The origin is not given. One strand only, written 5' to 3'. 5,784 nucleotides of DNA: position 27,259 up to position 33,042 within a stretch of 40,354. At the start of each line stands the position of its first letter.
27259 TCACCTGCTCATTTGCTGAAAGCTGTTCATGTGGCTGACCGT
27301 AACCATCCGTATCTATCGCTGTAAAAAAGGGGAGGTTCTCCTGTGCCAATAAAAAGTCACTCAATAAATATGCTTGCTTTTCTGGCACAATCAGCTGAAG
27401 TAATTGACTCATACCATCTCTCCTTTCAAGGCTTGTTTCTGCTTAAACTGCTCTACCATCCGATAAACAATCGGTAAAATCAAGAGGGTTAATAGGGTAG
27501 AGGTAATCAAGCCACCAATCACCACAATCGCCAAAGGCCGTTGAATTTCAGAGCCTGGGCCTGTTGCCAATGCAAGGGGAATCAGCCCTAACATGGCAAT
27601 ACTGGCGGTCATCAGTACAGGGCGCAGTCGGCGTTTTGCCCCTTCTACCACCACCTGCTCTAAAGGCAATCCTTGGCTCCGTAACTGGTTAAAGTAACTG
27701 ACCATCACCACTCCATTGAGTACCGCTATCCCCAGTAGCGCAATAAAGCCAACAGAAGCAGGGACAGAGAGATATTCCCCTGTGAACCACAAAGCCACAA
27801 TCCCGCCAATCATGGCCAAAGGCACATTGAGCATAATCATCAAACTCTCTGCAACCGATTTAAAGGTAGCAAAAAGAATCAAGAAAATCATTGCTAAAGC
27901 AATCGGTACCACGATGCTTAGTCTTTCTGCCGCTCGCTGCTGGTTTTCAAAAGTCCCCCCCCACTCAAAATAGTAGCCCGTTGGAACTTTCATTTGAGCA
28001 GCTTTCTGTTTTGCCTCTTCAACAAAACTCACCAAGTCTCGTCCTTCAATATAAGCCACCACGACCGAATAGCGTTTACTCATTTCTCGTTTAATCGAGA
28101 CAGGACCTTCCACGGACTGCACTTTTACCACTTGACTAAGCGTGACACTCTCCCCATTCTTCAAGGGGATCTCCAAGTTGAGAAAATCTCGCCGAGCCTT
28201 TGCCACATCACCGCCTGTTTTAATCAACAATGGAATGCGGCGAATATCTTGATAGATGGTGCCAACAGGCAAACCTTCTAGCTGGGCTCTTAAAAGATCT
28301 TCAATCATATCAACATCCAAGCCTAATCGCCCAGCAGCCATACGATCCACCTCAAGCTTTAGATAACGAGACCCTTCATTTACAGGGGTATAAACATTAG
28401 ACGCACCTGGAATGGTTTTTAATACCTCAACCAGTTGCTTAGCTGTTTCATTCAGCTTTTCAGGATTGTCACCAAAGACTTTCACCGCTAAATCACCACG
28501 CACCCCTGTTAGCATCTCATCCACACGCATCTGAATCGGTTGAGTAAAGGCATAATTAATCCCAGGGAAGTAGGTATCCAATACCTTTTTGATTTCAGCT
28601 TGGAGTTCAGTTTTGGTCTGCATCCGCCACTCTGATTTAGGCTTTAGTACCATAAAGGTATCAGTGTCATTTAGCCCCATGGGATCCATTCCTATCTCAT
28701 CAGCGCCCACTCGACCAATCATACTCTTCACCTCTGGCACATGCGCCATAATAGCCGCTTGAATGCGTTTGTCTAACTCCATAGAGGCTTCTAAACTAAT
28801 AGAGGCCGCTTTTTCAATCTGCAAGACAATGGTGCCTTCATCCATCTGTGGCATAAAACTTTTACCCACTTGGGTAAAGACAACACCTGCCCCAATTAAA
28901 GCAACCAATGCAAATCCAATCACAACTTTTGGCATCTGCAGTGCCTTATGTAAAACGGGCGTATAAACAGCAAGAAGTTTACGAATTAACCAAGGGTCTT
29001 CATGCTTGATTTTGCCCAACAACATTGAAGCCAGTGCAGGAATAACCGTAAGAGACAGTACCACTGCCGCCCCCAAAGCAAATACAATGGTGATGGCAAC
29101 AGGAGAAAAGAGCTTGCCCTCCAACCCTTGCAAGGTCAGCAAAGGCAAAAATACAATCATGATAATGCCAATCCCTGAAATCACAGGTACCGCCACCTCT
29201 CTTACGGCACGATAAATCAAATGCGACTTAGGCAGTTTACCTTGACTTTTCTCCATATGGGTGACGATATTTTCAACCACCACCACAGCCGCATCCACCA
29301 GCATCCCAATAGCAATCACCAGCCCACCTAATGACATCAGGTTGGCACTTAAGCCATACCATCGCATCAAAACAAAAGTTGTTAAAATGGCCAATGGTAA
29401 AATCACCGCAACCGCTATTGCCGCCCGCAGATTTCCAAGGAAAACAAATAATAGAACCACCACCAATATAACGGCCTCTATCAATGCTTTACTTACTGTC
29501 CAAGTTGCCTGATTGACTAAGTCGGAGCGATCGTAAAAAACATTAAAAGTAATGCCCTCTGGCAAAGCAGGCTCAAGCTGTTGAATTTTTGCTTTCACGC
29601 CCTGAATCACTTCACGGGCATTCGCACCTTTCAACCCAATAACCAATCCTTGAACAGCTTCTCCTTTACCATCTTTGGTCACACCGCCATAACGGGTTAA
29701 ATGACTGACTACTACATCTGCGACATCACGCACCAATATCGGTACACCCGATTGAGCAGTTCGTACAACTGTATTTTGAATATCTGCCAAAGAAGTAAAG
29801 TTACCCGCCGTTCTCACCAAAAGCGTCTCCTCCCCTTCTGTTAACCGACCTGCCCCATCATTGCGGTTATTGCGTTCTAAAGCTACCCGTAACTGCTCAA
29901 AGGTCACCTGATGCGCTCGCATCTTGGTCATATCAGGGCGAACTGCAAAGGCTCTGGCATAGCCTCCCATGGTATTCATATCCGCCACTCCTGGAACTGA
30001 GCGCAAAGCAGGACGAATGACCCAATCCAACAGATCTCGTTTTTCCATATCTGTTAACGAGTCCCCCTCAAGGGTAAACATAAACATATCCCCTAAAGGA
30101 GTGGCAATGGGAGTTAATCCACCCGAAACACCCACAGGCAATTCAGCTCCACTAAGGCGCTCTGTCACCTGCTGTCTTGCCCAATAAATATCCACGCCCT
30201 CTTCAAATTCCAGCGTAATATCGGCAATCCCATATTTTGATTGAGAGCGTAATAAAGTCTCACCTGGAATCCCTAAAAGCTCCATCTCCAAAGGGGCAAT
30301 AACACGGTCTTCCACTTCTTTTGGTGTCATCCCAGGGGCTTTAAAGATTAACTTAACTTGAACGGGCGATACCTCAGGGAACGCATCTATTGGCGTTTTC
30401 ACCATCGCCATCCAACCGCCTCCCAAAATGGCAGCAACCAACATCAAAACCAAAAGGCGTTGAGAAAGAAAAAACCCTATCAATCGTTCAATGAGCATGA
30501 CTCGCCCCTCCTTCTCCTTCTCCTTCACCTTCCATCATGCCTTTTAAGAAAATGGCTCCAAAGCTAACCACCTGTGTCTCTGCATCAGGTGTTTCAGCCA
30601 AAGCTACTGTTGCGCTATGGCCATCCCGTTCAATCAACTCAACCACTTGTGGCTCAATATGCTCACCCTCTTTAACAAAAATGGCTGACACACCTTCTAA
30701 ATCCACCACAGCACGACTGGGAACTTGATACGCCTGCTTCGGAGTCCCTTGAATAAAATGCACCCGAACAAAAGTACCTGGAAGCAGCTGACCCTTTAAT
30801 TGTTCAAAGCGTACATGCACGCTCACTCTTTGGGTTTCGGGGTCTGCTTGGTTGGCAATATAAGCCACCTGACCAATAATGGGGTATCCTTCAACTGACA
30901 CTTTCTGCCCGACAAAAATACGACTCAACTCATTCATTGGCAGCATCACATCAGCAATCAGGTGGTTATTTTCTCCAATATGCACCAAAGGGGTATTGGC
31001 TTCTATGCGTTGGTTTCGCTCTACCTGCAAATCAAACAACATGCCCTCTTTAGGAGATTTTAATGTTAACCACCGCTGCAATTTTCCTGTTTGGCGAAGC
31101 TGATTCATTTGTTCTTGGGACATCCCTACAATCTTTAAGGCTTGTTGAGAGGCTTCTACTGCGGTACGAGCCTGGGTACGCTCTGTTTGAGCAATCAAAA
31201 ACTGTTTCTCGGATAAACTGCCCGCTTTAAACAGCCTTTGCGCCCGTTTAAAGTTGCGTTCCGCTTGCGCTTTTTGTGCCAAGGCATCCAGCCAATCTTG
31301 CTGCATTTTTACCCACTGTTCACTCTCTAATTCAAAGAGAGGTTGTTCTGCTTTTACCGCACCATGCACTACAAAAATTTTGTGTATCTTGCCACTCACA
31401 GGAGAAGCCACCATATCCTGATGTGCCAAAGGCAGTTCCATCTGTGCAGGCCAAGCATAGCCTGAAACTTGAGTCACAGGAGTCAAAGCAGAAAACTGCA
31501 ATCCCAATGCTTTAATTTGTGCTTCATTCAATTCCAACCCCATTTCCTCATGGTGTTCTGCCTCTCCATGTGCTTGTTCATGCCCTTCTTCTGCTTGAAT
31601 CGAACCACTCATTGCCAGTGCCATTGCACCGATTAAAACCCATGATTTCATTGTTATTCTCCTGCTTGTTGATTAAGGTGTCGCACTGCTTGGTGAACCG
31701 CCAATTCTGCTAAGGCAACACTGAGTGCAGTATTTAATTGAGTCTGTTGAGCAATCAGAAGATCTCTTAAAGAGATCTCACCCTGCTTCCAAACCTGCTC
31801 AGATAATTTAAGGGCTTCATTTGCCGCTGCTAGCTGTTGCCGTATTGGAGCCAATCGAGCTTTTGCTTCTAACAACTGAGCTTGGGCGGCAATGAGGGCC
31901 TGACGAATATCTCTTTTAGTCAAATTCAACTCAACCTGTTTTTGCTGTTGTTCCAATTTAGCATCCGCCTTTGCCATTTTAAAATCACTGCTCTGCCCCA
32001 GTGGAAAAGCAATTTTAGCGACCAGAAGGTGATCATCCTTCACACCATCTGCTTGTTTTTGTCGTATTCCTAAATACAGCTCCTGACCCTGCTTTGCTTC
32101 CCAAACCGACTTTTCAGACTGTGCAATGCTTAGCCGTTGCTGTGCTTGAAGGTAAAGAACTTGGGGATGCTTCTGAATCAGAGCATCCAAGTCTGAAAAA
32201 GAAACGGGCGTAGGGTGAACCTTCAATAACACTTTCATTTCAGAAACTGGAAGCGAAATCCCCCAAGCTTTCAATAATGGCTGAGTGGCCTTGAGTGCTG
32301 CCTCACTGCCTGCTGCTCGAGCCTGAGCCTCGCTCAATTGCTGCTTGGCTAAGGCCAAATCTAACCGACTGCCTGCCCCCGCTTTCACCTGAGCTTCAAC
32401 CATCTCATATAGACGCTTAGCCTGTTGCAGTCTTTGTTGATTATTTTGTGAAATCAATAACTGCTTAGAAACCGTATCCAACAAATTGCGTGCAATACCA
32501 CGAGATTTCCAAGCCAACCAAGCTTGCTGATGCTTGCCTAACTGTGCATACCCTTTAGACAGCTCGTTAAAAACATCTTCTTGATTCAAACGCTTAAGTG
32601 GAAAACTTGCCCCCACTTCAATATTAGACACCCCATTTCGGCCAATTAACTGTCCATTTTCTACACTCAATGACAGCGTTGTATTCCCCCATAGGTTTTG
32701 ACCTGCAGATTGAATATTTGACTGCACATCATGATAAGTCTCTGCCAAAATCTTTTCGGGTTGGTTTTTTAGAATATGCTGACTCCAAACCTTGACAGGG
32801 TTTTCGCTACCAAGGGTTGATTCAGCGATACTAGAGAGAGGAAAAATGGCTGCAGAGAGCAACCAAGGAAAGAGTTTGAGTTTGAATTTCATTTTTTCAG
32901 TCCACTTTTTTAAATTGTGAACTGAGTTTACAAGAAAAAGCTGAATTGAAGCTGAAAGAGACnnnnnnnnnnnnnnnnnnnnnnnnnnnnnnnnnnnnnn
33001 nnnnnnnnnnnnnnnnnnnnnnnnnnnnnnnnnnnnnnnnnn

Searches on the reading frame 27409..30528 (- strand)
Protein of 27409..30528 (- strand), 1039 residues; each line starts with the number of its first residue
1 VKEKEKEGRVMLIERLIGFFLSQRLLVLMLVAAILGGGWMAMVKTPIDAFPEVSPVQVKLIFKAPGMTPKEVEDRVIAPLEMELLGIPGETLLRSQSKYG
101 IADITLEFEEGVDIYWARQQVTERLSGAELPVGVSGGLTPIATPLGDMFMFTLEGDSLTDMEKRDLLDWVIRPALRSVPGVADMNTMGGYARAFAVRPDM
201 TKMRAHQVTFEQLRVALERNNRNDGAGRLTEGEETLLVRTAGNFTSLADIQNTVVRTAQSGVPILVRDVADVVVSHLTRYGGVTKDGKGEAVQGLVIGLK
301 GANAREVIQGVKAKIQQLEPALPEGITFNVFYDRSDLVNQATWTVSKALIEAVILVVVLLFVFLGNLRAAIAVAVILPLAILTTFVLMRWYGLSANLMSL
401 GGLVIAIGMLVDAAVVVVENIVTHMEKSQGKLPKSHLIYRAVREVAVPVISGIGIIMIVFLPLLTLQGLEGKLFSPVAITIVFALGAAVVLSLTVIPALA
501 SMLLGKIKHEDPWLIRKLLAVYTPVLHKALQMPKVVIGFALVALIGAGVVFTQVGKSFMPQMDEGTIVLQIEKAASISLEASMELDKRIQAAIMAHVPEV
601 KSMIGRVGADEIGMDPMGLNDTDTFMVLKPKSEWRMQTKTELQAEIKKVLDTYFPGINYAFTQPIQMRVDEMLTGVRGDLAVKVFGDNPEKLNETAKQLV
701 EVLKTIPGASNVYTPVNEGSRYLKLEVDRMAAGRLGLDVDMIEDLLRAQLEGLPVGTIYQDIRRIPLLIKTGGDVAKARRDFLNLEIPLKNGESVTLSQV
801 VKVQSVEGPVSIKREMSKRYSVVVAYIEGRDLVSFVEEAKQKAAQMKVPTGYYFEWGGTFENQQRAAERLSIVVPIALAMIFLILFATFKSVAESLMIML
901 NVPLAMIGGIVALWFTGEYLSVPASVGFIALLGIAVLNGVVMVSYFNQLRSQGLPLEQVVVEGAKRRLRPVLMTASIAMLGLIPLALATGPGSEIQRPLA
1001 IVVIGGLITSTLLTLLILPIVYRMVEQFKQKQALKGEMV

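Call 94: search_protein_families(library=pfam, proteins=[window:27409-30528:-], max_evalue=0.00001)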
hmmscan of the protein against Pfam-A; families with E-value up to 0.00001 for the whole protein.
window:27409-30528:- (1039 aa): 1 family
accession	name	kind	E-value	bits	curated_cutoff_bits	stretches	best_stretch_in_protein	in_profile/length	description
PF00873.25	ACR_tran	-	1.2e-301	1003.5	28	1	17-1025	2-1020/1021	AcrB/AcrD/AcrF family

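Call 95: search_protein_families(library=ncbifam, proteins=[window:27409-30528:-], max_evalue=1e-20)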
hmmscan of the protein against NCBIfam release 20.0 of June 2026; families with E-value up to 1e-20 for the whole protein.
window:27409-30528:- (1039 aa): 11 families
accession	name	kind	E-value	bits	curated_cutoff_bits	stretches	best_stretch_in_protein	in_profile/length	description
TIGR00914.1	2A0601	subfamily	0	1023.7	701.45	1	12-1032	1-1042/1051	CusA/CzcA family heavy metal efflux RND transporter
NF033617.1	RND_permease_2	subfamily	4.1e-173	577.9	1250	1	23-1026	7-1008/1009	multidrug efflux RND transporter permease subunit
NF000282.2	RND_permease_1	subfamily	5.9e-146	488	1250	1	19-1026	3-1028/1029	multidrug efflux RND transporter permease subunit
TIGR00915.1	2A0602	subfamily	8.8e-129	431.1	940.35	1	19-1033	4-1036/1050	efflux RND transporter permease subunit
NF007905.0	PRK10614.1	equivalog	1.6e-105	353.8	1774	1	18-1034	5-1017/1025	multidrug efflux RND transporter permease subunit MdtC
NF007798.0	PRK10503.1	equivalog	7.4e-101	338.3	1584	1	27-1030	23-1027/1040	MdtB/MuxB family multidrug efflux RND transporter permease subunit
NF007133.0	PRK09579.1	equivalog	6.4e-96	322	1763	1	21-1032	8-1009/1017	multidrug efflux RND transporter permease subunit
NF007131.0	PRK09577.1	equivalog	6.2e-92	308.9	1768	1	19-1028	4-1025/1045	multidrug efflux RND transporter permease subunit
NF007842.1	PRK10555.1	equivalog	3.4e-87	293.3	1854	1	19-1026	4-1027/1036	multidrug efflux RND transporter permease AcrD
NF000037.1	RND_perm_OqxB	exception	5.4e-82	276.1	2200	1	19-1026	6-1035/1050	multidrug efflux RND transporter permease subunit OqxB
NF011706.2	PRK15127.1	equivalog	1.2e-78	265.1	2150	1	19-1028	4-1033/1049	multidrug efflux RND transporter permease subunit AcrB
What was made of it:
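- On RND efflux pump, heavy-metal (CusA/CzcA) type: For comparison, the window's other RND pump at 27409-30528 scores 1023.7 bits (call 95).
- A bona fide CusA/CzcA pump (1024 bits), with its adaptor, outer-membrane factor and two-component regulator, lies at 27409-34971 without any such proteins (calls 94, 95).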

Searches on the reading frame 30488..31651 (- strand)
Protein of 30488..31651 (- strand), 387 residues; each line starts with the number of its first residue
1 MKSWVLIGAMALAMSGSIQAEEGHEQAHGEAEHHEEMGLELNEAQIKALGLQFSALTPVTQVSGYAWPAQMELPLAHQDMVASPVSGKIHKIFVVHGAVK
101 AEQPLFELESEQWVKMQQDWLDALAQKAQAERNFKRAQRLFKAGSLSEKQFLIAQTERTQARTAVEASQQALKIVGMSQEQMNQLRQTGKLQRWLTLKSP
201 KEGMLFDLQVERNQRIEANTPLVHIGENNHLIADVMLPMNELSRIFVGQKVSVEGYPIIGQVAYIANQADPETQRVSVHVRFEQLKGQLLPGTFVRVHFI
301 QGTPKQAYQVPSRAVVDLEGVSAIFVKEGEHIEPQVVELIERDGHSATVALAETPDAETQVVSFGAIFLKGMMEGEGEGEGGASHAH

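Call 94: search_protein_families(library=pfam, proteins=[window:30488-31651:-], max_evalue=0.00001)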
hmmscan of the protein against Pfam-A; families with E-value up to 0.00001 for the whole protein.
window:30488-31651:- (387 aa): 2 families
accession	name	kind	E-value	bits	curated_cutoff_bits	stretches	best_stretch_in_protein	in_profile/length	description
PF16576.10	HlyD_D23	-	9e-30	104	30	1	79-295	20-214/214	Barrel-sandwich domain of CusB or HlyD membrane-fusion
PF13437.12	HlyD_3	-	1.5e-14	55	22.2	1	196-292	1-106/106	HlyD family secretion protein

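Call 95: search_protein_families(library=ncbifam, proteins=[window:30488-31651:-], max_evalue=1e-20)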
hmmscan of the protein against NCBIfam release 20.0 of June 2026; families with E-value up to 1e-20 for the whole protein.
window:30488-31651:- (387 aa): 2 families
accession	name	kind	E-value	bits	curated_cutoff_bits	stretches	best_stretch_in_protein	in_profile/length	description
TIGR01730.1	RND_mfp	subfamily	2e-31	109.2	94.9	1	81-349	29-295/322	efflux RND transporter periplasmic adaptor subunit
TIGR00999.1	8a0102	subfamily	5.3e-28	97.9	319.3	1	98-349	3-252/271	CzcB/NccB family metal efflux transporter periplasmic adaptor subunit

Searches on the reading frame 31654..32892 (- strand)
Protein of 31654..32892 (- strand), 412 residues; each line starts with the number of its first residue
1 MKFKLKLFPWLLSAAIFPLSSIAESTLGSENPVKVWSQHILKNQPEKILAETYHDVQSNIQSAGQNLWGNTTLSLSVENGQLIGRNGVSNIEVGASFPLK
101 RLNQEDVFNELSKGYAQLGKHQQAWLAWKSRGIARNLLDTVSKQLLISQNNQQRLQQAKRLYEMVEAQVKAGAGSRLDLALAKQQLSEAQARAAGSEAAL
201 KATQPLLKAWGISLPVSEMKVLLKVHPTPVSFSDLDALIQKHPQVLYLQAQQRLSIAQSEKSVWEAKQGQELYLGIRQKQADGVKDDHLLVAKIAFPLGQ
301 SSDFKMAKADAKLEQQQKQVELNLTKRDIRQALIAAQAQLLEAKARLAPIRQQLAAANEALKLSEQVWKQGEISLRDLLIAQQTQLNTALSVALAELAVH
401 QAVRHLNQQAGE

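Call 94: search_protein_families(library=pfam, proteins=[window:31654-32892:-], max_evalue=0.00001)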
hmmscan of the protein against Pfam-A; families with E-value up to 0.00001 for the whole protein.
window:31654-32892:- (412 aa): 1 family
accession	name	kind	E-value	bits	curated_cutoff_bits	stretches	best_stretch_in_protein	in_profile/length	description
PF02321.23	OEP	-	1.7e-13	51.3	22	1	236-408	6-184/187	Outer membrane efflux protein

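Call 95: search_protein_families(library=ncbifam, proteins=[window:31654-32892:-], max_evalue=1e-20)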
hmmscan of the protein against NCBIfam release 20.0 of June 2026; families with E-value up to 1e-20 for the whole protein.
window:31654-32892:- (412 aa): 0 families
